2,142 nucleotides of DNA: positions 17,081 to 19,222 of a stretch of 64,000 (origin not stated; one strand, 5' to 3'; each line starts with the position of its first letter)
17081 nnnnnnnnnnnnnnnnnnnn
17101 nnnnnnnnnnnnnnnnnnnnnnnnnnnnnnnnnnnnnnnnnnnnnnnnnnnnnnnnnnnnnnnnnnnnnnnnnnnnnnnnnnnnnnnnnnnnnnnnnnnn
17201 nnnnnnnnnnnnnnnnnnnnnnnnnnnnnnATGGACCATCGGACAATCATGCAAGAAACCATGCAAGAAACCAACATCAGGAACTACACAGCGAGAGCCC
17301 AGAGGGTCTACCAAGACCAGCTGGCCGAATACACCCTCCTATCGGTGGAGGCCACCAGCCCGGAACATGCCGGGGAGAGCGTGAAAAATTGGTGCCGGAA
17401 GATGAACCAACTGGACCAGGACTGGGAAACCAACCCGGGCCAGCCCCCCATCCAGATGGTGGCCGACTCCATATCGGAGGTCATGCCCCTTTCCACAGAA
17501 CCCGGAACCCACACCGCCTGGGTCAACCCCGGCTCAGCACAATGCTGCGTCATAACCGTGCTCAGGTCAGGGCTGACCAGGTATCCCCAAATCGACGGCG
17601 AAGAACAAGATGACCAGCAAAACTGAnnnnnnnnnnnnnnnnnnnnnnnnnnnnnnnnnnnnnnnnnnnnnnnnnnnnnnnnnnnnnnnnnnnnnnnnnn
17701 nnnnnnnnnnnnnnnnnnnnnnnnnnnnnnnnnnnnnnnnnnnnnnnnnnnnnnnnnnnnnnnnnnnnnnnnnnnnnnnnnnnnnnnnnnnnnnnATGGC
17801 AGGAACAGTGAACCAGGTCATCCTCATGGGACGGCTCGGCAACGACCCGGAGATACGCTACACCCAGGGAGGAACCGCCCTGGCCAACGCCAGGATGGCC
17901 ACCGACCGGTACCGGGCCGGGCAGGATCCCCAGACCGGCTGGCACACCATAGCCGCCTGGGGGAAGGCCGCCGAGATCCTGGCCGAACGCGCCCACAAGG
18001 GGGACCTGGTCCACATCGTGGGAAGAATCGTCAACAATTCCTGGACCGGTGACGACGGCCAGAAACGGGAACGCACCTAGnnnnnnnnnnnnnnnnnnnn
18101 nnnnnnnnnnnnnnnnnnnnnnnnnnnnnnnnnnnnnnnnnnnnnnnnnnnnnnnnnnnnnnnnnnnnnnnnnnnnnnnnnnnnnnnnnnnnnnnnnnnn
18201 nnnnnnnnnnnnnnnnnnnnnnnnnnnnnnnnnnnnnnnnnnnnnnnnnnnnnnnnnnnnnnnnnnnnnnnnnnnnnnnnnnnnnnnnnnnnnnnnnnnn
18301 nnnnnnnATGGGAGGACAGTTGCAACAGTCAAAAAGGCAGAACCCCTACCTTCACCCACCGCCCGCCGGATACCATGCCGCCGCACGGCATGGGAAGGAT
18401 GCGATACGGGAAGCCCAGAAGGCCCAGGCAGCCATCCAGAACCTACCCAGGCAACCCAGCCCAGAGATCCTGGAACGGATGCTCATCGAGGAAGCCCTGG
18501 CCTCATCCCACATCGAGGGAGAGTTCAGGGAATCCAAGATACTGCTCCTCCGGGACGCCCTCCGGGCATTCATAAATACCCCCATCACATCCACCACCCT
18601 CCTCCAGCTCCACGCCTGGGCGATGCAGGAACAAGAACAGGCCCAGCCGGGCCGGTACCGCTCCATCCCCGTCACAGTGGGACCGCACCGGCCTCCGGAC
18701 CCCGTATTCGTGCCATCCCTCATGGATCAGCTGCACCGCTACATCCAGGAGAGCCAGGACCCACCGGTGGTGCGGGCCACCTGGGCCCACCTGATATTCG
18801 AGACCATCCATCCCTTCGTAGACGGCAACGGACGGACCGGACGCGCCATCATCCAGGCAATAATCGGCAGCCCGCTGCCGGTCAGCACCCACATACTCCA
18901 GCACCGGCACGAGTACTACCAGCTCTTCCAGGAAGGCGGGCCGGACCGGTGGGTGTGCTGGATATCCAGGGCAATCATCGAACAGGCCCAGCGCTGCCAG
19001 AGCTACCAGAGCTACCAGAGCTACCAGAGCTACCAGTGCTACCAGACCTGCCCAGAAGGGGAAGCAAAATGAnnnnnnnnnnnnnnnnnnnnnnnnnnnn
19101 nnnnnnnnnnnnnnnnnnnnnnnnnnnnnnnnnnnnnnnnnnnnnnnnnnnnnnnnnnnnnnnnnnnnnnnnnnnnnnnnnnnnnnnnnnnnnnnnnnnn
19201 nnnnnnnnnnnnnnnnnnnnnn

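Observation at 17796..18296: ssb is interrupted by a single in-frame TAG, yet the downstream frame still encodes the linker and canonical DIPF tip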

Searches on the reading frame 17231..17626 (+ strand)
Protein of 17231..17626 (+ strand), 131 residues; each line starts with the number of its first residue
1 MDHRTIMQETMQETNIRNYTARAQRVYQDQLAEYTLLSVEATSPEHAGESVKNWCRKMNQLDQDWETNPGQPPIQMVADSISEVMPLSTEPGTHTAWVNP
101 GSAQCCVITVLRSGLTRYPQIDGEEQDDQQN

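Call 22: find_encoding_contigs(protein=window:17231-17626:+, flank=6000, max_places=10)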
Protein window:17231-17626:+ (131 aa): no gene with exactly this product is on record in the collection.

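Call 31: search_protein_families(library=pfam, proteins=[window:17231-17626:+], max_evalue=0.01)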
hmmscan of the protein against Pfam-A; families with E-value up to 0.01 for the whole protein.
window:17231-17626:+ (131 aa): 0 families

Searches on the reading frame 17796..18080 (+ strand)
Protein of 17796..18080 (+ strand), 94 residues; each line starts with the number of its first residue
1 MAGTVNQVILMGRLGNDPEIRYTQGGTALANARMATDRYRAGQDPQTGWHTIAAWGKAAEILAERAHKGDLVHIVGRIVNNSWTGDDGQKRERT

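Call 8: search_protein_families(library=pfam, proteins=[window:17796-18077:+], max_evalue=0.01)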
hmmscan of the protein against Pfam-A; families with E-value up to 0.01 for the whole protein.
seq(94 aa): 1 family
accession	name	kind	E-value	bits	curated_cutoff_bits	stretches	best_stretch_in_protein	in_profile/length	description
PF00436.31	SSB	-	3.7e-25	88.4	26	1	5-94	1-94/104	Single-strand binding protein family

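Call 11: find_encoding_contigs(protein=window:17796-18080:+, flank=10000, max_places=10)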
Protein window:17796-18080:+ (94 aa): no gene with exactly this product is on record in the collection.

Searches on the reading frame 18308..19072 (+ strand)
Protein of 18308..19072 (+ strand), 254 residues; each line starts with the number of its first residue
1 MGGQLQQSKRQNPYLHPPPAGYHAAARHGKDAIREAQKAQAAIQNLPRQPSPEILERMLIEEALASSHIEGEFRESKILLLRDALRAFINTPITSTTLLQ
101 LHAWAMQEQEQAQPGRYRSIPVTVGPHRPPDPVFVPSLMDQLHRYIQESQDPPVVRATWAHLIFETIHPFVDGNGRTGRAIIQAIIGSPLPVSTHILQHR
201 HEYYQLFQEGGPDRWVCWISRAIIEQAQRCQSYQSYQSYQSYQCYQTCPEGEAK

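Call 24: find_encoding_contigs(protein=window:18308-19072:+, flank=6000, max_places=10)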
Protein window:18308-19072:+ (254 aa): no gene with exactly this product is on record in the collection.

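Call 31: search_protein_families(library=pfam, proteins=[window:18308-19072:+], max_evalue=0.01)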
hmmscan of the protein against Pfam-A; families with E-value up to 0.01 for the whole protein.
window:18308-19072:+ (254 aa): 1 family
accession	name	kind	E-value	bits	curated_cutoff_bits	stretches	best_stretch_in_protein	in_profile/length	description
PF02661.23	Fic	-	1.7e-21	77.3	24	1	92-185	1-92/93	Fic/DOC family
